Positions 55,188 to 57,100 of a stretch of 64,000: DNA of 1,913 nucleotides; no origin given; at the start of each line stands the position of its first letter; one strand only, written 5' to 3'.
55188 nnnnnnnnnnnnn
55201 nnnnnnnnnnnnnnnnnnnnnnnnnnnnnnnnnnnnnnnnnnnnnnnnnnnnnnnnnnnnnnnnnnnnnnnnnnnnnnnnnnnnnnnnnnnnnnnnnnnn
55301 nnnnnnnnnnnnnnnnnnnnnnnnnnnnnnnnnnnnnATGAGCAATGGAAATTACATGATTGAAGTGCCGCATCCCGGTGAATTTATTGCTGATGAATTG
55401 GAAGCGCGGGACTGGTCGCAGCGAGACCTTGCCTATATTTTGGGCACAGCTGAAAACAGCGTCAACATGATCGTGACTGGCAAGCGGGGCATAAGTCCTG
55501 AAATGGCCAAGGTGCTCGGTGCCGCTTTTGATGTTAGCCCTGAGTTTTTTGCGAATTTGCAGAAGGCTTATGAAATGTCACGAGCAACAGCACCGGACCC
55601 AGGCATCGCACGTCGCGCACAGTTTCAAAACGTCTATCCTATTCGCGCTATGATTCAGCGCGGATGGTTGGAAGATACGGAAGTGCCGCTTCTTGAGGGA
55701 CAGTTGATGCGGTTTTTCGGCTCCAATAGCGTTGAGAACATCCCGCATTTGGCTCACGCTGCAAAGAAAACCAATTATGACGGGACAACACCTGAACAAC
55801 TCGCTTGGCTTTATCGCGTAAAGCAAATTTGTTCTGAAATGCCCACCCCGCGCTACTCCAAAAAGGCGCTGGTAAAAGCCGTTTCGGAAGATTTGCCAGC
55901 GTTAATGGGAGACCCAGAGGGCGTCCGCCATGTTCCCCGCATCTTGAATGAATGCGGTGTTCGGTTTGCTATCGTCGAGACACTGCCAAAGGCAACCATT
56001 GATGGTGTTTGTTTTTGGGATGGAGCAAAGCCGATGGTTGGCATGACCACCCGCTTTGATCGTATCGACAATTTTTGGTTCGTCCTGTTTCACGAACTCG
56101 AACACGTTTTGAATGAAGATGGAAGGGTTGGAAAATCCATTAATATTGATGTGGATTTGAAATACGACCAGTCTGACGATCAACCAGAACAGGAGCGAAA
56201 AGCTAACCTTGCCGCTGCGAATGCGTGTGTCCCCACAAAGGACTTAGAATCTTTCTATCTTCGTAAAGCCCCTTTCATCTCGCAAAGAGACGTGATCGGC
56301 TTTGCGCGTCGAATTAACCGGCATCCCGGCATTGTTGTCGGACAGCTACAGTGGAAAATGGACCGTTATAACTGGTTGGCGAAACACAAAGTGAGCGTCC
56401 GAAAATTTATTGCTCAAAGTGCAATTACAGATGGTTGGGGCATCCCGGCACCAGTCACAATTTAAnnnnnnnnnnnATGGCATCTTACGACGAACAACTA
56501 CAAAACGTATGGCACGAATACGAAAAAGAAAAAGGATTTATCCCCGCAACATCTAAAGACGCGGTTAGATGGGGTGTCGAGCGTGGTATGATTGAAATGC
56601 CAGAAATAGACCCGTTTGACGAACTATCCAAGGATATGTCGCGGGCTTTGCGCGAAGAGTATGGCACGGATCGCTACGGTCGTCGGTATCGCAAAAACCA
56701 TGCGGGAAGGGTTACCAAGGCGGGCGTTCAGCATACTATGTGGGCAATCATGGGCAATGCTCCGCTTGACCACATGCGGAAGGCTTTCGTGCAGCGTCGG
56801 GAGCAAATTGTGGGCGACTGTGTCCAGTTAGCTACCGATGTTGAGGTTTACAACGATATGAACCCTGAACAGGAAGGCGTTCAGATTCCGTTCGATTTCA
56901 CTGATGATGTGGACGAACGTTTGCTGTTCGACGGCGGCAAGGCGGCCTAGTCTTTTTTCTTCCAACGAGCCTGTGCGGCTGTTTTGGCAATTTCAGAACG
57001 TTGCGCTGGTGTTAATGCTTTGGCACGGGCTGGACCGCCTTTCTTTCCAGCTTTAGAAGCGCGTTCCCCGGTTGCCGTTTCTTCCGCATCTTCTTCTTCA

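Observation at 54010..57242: IS1-family transposase plus passenger genes bracketed by 22-bp perfect inverted repeats, interleaved with the 55-bp inverted-repeat pair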

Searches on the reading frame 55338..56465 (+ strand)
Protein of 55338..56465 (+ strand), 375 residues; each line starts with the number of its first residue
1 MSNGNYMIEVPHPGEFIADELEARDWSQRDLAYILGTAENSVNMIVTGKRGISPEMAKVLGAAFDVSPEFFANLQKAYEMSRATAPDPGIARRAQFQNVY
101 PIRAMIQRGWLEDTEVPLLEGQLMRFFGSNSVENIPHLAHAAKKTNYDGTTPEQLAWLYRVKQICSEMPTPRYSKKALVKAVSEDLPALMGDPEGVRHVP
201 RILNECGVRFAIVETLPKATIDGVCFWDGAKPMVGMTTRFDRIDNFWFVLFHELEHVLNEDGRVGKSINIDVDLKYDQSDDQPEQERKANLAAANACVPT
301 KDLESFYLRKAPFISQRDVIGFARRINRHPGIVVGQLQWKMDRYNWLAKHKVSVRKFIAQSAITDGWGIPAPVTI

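Call 5: search_protein_families(library=pfam, proteins=[window:55338-56465:+], max_evalue=0.01)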
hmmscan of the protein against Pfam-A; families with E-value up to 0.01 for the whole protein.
window:55338-56465:+ (375 aa): 3 families
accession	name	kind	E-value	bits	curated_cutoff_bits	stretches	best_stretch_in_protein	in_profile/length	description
PF01381.28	HTH_3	-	3.4e-07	30.7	23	1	18-71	2-55/55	Helix-turn-helix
PF06114.19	Peptidase_M78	-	2.3e-06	27.8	22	1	215-309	12-98/123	IrrE N-terminal-like domain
PF13744.12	HTH_37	-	0.0071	16.6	27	0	15-48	21-54/80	Helix-turn-helix domain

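Call 6: search_protein_families(library=ncbifam, proteins=[window:55338-56465:+], max_evalue=0.01)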
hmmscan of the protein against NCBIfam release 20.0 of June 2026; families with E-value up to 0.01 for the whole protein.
window:55338-56465:+ (375 aa): 2 families
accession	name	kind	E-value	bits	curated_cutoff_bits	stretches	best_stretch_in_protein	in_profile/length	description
TIGR02607.1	antidote_HigA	equivalog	8.6e-15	54.3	47.7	1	8-83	2-78/81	HigA family addiction module antitoxin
NF032893.0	tail-700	domain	0.006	15.1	100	1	18-82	497-559/681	PLxRFG domain-containing protein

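Call 40: search_protein_families(library=padloc, max_evalue=0.01, proteins=[window:55338-56465:+])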
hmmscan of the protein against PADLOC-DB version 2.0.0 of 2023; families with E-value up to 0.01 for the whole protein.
window:55338-56465:+ (375 aa): 3 families
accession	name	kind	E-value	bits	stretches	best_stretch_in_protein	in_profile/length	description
PDLC03982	PD-Lambda-2_B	-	4.5e-44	149.3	1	4-359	51-397/402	-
PDLC04775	PDC-M69A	-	0.0017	16.9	1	14-67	9-62/113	-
PDLC03949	RmrA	-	0.0047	13.8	0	202-306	147-234/363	-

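Call 41: search_protein_families(library=phrogs, max_evalue=0.01, proteins=[window:55338-56465:+])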
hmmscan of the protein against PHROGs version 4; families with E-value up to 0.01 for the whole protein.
window:55338-56465:+ (375 aa): 8 families
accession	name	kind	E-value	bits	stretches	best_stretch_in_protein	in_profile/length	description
phrog_2439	-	transcription regulation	6.3e-19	69.1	1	8-310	3-252/367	transcriptional regulator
phrog_1381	-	moron, auxiliary metabolic gene and host takeover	3.3e-14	53.9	1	6-85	6-86/264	plasmid antitoxin with HTH domain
phrog_8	-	transcription regulation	1.7e-07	32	1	17-69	81-133/346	transcriptional regulator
phrog_4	-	transcription regulation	0.00018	21.6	1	14-75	138-195/400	transcriptional repressor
phrog_87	-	other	0.0002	22.2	1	201-308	45-138/227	metallo-protease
phrog_1373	-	transcription regulation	0.00021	22.3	1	15-72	66-123/166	transcriptional regulator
phrog_3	-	transcription regulation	0.0016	19.3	1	11-140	87-206/430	transcriptional repressor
phrog_2328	-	transcription regulation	0.0067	17.2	0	21-76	24-79/128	transcriptional repressor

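Call 77: search_dna_similar(query=window:55338-56462:+, collection=plasmids, mode=protein, max_rows=40, max_evalue=1e-15, rows=spread)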
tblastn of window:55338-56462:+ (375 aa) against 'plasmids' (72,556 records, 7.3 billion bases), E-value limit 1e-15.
Records with a match: 34; places in all: 34; records where one place covers at least 80% of the query: 30.
Best place of each record, by identity: <60% 34.
By first word of the organism name: Rhodococcus 5; Acinetobacter 3; Mesorhizobium 2; Acaryochloris 2; Mycobacteroides 2; Arthrobacter 2; Tenacibaculum 2; Methylocapsa 1; Thauera 1; Paraburkholderia 1; and 13 more.
By predicted mobility (MOB-suite, as given by PLSDB): non-mobilizable 20; mobilizable 8; conjugative 6.
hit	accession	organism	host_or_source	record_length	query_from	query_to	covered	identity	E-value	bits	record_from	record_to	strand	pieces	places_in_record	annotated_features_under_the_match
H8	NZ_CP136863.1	Methylocapsa polymorpha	Shagnum peat sample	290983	7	368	97%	48.4%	3e-113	369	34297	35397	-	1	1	helix-turn-helix domain-containing protein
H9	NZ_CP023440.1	Thauera sp. K11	cell culture,sludge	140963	3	368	98%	46.6%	5e-101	334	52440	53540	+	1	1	HigA family addiction module antitoxin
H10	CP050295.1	Mesorhizobium loti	Oxytropis kamtschatica,cell ...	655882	7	373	98%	45.9%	1e-102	339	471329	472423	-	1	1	helix-turn-helix domain-containing protein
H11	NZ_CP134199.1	Paraburkholderia sp. FT54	single cell,Rhizosphere soil of Tomato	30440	9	368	96%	46.3%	4e-95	317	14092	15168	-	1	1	HigA family addiction module antitoxin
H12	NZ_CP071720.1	Acaryochloris sp. 'Moss Beach'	culture,intertidal zone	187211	1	358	95%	34.9%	5e-52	193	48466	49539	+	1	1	HigA family addiction module antitoxin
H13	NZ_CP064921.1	Acaryochloris marina S15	cell culture,surface of Pikea pinnata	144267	1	358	95%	34.9%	5e-52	193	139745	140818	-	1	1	HigA family addiction module antitoxin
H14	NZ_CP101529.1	Micrococcus luteus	mixed culture,soil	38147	7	370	97%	32.5%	3e-40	159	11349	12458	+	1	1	helix-turn-helix domain-containing protein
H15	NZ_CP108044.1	Rhodococcus sp. NBC_00294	-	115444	14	358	92%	33.6%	5e-37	149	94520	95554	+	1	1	ImmA/IrrE family metallo-endopeptidase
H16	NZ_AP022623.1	Mycobacteroides abscessus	-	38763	14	358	92%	31.9%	4e-32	135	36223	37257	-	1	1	ImmA/IrrE family metallo-endopeptidase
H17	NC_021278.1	Mycobacteroides abscessus subsp. bolletii 50594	-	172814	14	358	92%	31.9%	4e-32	135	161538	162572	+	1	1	ImmA/IrrE family metallo-endopeptidase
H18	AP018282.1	Chondrocystis sp. NIES-4102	-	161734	1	338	90%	31.2%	8e-45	172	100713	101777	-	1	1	XRE family plasmid maintenance system antidote protein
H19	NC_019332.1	Arthrobacter sp. J3.53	heavy aromatic hydrocarbon contaminated ...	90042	13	338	87%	31.7%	4e-35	144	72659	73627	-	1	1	HigA family addiction module antitoxin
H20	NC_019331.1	Arthrobacter sp. J3.40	heavy aromatic hydrocarbon contaminated ...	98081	13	338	87%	31.7%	4e-35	144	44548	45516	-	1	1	HigA family addiction module antitoxin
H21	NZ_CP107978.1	Streptomyces coelicoflavus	-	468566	13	354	91%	27.7%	1e-19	99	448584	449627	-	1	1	ImmA/IrrE family metallo-endopeptidase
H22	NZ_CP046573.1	Rhodococcus sp. WAY2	cell culture,bacterial consortium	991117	14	338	87%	28.6%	8e-29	125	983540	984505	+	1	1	HigA family addiction module antitoxin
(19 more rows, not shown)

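Call 78: get_annotated_region(hit=H9, flank=3000)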
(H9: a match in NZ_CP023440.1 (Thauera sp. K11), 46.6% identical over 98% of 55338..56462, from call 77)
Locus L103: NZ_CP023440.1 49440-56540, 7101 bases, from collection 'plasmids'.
description: Thauera sp. K11 plasmid pTX1, complete sequence
organism: Thauera sp. K11 (NCBI taxid 2005884)
taxonomy: Bacteria; Pseudomonadota; Betaproteobacteria; Rhodocyclales; Zoogloeaceae; Thauera; Thauera sp. K11
host: -; source: cell culture,sludge; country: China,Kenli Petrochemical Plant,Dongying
typing (MOB-suite, as given by PLSDB): conjugative; relaxase MOBP; mating-pair formation MPF_T
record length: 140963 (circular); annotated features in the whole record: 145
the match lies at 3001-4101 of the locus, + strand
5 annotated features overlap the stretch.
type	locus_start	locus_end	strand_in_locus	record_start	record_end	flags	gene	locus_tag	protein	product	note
CDS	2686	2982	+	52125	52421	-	-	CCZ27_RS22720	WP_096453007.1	type II toxin-antitoxin system RelE/ParE family toxin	-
CDS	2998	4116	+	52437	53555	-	-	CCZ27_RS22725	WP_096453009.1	HigA family addiction module antitoxin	-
CDS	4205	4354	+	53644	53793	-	-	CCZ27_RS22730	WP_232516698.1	hypothetical protein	-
CDS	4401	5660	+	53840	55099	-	-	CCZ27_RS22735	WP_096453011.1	hypothetical protein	-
CDS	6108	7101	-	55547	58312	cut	-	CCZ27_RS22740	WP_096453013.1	tetratricopeptide repeat protein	-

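Call 79: get_annotated_region(hit=H11, flank=3000)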
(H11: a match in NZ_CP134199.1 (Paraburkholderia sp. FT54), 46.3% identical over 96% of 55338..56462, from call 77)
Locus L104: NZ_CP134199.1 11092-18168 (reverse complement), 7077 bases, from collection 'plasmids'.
description: Paraburkholderia sp. FT54 plasmid unnamed2, complete sequence
organism: Paraburkholderia sp. FT54 (NCBI taxid 3074437)
taxonomy: Bacteria; Pseudomonadota; Betaproteobacteria; Burkholderiales; Burkholderiaceae; Paraburkholderia; Paraburkholderia sp. FT54
host: -; source: single cell,Rhizosphere soil of Tomato; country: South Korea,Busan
typing (MOB-suite, as given by PLSDB): non-mobilizable
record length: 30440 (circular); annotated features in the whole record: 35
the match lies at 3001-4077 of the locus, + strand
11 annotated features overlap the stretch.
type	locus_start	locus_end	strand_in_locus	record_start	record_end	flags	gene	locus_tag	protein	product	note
CDS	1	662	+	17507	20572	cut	-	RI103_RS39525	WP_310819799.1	type I restriction endonuclease subunit R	-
CDS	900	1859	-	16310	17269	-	-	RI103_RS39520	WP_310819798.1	tyrosine-type recombinase/integrase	GO:0015074 - DNA integration [Evidence IEA]; GO:0006310 - DNA recombination [Evidence IEA]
CDS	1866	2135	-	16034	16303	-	-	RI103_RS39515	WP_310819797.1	hypothetical protein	-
CDS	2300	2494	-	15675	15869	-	-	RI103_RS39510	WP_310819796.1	hypothetical protein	-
CDS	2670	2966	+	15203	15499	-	-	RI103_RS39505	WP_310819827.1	type II toxin-antitoxin system RelE/ParE family toxin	-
CDS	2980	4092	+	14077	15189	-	-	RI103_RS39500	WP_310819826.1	HigA family addiction module antitoxin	-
CDS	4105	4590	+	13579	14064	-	-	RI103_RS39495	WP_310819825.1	hypothetical protein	-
CDS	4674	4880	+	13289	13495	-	-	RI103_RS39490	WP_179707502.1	DUF2188 domain-containing protein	-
CDS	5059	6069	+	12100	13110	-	-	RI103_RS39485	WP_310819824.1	hypothetical protein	-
CDS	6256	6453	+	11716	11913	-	-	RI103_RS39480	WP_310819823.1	hypothetical protein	-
CDS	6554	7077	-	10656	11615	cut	-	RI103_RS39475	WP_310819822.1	Abi family protein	-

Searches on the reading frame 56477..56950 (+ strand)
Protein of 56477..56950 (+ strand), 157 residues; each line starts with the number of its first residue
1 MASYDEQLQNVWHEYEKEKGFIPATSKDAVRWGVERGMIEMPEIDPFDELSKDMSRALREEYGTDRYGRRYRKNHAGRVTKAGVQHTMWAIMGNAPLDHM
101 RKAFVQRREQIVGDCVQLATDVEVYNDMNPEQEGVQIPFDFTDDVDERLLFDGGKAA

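Call 5: search_protein_families(library=pfam, proteins=[window:56477-56950:+], max_evalue=0.01)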
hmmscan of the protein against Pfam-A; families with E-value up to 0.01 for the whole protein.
window:56477-56950:+ (157 aa): 0 families

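Call 6: search_protein_families(library=ncbifam, proteins=[window:56477-56950:+], max_evalue=0.01)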
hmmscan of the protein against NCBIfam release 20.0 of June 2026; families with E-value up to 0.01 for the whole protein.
window:56477-56950:+ (157 aa): 0 families

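Call 40: search_protein_families(library=padloc, max_evalue=0.01, proteins=[window:56477-56950:+])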
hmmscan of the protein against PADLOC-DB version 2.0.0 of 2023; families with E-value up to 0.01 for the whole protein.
window:56477-56950:+ (157 aa): 0 families

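Call 41: search_protein_families(library=phrogs, max_evalue=0.01, proteins=[window:56477-56950:+])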
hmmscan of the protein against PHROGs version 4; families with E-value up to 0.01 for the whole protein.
window:56477-56950:+ (157 aa): 0 families

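Call 54: search_protein_families(library=padloc, alignment_id=A1, max_evalue=0.1)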
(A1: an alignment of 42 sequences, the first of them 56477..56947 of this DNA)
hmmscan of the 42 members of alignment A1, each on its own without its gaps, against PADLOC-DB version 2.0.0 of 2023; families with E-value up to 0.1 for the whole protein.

A. member 1, window:56477-56947:+ (157 aa): 0 families

B. families by the number of members that match (of 42 scanned): 2 families
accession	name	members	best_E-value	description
PDLC04029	PD-T4-2_B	1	0.037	-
PDLC01173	STAND_TPR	1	0.051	"Predicted ATPase fused to Xre-HTH and TPR repeats domain, associated with cas1-less I-E system in Streptomyces"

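Call 55: search_solved_structures(query=A1, max_evalue=1)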
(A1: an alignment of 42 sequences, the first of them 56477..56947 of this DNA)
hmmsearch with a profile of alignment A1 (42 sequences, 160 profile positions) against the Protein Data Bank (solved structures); distinct sequences matched with E-value up to 1: 0.

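Call 64: find_homologous_proteins(query=window:56477-56947:+, max_evalue=0.001)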
Query window:56477-56947:+ (157 aa): 665 proteins with E <= 0.001 among 679 candidates; the best 120 are listed.
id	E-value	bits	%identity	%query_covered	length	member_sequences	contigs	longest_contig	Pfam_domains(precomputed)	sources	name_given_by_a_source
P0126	3.7e-93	327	90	100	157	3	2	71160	-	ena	-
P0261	1.8e-87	309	85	100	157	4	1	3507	-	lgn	-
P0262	1.1e-85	303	82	100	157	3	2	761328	-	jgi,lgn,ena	-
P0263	5.0e-84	298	81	100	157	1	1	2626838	-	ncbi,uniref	ncbi:hypothetical protein [Altererythrobacter aquiaggeris]|uniref:hypothetical protein n=1 Tax=Aestu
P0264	1.6e-82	293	80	100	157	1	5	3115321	-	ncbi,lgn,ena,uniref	ncbi:hypothetical protein [Qipengyuania sp.]|uniref:hypothetical protein n=1 Tax=Qipengyuania sp. Ta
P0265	1.8e-82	293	78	100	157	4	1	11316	-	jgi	-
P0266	1.8e-81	290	80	100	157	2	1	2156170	-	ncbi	-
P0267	7.2e-81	288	79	100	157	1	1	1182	-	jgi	jgi:hypothetical protein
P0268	2.4e-78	279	75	100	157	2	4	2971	-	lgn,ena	-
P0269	4.6e-78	278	76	100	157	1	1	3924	-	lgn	-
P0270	4.4e-75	269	72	100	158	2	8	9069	-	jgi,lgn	jgi:hypothetical protein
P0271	1.4e-71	257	69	100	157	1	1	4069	-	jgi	jgi:hypothetical protein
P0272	4.9e-71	256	72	99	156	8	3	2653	-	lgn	-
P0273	1.0e-70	255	71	100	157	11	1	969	-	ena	-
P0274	1.1e-70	254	70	100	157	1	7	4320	-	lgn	-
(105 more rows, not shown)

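Call 74: predict_structure(alignment_id=A3)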
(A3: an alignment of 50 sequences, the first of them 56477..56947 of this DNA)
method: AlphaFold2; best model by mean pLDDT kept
length: 157 residues; sequences in the alignment: 50
mean_pLDDT: 75.1   pTM: 0.39
mean pLDDT of the five models: 75.1, 72.3, 67.3, 66.0, 65.0
residues with pLDDT >= 90: 8; 70-90: 92; 50-70: 51; < 50: 6
segments of 3 or more residues with pLDDT < 50: 154-157
pLDDT, mean of each block of 10 residues (from residue 1): 80 83 69 86 69 64 69 56 65 75 85 88 89 91 77 49
secondary structure, 60 per line:
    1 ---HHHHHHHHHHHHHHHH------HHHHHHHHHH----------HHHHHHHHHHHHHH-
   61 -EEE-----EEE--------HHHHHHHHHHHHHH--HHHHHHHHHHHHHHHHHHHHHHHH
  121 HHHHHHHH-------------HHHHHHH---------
elements in order: H4-19 H26-35 H46-59 E62-64 E70-72 H81-94 H97-128 H142-148

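Call 76: fold_search(model_id=the predicted structure, library=pdb)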
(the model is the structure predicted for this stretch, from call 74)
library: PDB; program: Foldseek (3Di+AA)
matches with E <= 10: 37; with E <= 0.001: 0
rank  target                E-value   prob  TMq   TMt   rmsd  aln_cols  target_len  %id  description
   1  9nvd_D                2.6e+00  0.09  0.20  0.07  13.2        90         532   13  NSF Mg2+ class 2 hexamer (released 2025-10-01)
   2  9e5c_1g               2.8e+00  0.07  0.21  0.08  14.9       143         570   10  Cryo-EM structure of 96 nm repeat of microtubule doublet from T. brucei flagellum (released 2025-03-12)
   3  9h88_A                4.3e+00  0.04  0.17  0.22  17.7       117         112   12  Crystal structure of LmrR variant V15aY-RNYW with Val15 replaced by 3-aminotyrosine and evolved as Friedel-Crafts alky (released 2025-04-30)
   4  8tdw_E                4.9e+00  0.01  0.12  0.07  13.6       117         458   10  ssRNA bound SAMHD1 T open (released 2023-11-22)
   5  8vee_A                5.2e+00  0.02  0.12  0.05  21.5       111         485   14  Cryo-EM structure of antibody T5-1E08 in complex with H7N9 Influenza Hemagglutinin Trimer (A/Shanghai/2/13) (released 2025-03-19)
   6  6m6w_H                5.5e+00  0.11  0.18  0.22   7.5        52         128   15  Crystal structure the toxin-antitoxin MntA-HpeT mutant-Y104A (released 2020-09-30)
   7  7e0d                  5.5e+00  0.04  0.13  0.05  11.4        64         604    9  Structure of L-glutamate oxidase R305E mutant in complex with L-arginine (released 2021-04-07)
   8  6vdd_D                5.5e+00  0.03  0.15  0.07  12.0       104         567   13  POL domain of Pol1 from M. smegmatis complex with DNA primer-template and dNTP (released 2020-02-12)
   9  8oh4_A                5.9e+00  0.03  0.13  0.07  17.2        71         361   14  Subtomogram averaging structure of cofilactin filament inside microtubule lumen of Drosophila S2 cell protrusion. (released 2023-05-10)
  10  7bxo_H                6.2e+00  0.13  0.19  0.22   6.1        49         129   16  Crystal structure of the toxin-antitoxin with AMP-PNP (released 2020-09-30)
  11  6u6y_A                6.2e+00  0.02  0.14  0.07  12.4        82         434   15  Human SAMHD1 bound to ribo(CGCCU)-oligonucleotide (released 2020-09-02)
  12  8oo6_A                6.2e+00  0.02  0.15  0.06   9.9        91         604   12  Pol I bound to extended and displaced DNA section - closed conformation (released 2023-08-09)
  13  7e0c                  7.1e+00  0.07  0.13  0.04   7.6        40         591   15  Structure of L-glutamate oxidase R305E mutant (released 2021-04-07)
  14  5xga                  7.5e+00  0.09  0.14  0.18   6.0        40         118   18  Crystal structure of the EnvZ periplasmic domain with CHAPS (released 2017-07-19)
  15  9gfs_D                7.5e+00  0.04  0.11  0.07   9.7        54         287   13  PsiM in complex with SAH (released 2025-07-23)
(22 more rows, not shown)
